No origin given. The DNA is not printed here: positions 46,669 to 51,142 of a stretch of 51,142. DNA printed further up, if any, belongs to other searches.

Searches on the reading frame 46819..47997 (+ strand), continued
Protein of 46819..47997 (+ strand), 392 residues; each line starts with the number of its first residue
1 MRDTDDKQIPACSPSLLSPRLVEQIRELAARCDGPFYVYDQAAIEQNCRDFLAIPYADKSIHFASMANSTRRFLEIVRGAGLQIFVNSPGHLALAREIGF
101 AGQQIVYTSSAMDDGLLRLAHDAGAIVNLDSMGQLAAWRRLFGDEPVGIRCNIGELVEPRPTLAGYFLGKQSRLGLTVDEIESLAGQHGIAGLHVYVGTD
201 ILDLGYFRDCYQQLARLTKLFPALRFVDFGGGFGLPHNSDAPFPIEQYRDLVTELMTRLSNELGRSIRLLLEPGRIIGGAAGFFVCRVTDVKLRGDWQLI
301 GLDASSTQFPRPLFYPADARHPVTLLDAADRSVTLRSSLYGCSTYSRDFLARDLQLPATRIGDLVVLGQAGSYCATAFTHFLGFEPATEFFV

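Call 48: find_encoding_contigs(protein=P0154, flank=8000, max_places=1)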
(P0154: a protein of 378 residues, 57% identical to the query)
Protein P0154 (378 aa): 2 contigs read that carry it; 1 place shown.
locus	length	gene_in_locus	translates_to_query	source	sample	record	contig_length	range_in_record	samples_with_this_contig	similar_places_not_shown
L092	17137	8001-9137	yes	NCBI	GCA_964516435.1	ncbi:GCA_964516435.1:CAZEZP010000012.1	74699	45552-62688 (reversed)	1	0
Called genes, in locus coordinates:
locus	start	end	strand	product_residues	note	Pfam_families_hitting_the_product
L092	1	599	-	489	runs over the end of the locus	PF07549:Sec_GG (weak), PF02355:SecD_SecF_C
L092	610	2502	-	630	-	PF21760:SecD_1st, PF22599:SecDF_P1_head, PF03176:MMPL (weak), PF02355:SecD_SecF_C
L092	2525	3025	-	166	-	PF02699:YajC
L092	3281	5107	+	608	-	PF01807:Zn_ribbon_DnaG, PF08275:DNAG_N, PF01751:Toprim, PF13155:Toprim_2, PF13362:Toprim_3, PF13662:Toprim_4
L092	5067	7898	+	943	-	PF00140:Sigma70_r1_2, PF04542:Sigma70_r2, PF04539:Sigma70_r3, PF04545:Sigma70_r4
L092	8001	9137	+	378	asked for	PF00278:Orn_DAP_Arg_deC, PF02784:Orn_Arg_deC_N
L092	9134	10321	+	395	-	-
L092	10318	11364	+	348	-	-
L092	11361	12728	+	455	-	PF02310:B12-binding, PF04055:Radical_SAM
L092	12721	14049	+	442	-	PF02310:B12-binding (weak), PF04055:Radical_SAM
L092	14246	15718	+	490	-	PF01551:Peptidase_M23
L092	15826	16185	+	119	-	PF13601:HTH_34 (faint), PF13412:HTH_24 (faint), PF12840:HTH_20 (weak), PF24034:DUF7343, PF01022:HTH_5, PF12802:MarR_2 (weak)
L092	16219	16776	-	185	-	-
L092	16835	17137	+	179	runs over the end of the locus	PF05951:Peptidase_M15_2, PF08291:Peptidase_M15_3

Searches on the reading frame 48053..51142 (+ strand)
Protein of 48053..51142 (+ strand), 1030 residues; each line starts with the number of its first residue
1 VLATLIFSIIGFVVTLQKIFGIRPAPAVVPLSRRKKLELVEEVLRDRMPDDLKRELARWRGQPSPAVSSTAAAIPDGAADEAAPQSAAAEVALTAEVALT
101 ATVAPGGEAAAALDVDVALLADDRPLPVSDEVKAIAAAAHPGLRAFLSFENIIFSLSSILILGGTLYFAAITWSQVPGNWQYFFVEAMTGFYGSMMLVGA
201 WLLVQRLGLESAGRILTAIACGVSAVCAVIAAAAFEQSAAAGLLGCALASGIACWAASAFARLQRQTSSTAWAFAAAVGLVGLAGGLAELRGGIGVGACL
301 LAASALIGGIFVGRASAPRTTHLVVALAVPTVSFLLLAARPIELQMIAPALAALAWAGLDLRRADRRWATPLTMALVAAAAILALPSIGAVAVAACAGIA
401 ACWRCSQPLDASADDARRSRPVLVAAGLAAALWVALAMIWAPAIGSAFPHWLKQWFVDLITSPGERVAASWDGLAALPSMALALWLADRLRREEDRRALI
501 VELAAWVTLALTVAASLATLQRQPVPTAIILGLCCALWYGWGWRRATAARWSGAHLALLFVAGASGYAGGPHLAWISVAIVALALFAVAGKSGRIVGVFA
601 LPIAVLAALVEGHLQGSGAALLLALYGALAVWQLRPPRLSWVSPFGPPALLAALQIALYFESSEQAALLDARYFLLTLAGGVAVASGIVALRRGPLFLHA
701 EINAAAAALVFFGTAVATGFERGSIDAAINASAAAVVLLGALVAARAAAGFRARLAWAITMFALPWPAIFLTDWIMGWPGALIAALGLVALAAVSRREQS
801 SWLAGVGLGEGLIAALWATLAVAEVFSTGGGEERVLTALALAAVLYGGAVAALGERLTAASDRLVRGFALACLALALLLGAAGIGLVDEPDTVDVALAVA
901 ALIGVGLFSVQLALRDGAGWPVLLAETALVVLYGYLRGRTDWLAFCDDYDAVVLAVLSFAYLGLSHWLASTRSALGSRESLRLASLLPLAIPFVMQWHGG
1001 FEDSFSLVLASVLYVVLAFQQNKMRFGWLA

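Call 52: search_protein_families(library=pfam, proteins=[window:48053-51142:+], max_evalue=0.001)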
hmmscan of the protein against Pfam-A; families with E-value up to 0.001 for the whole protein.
window:48053-51142:+ (1030 aa): 0 families
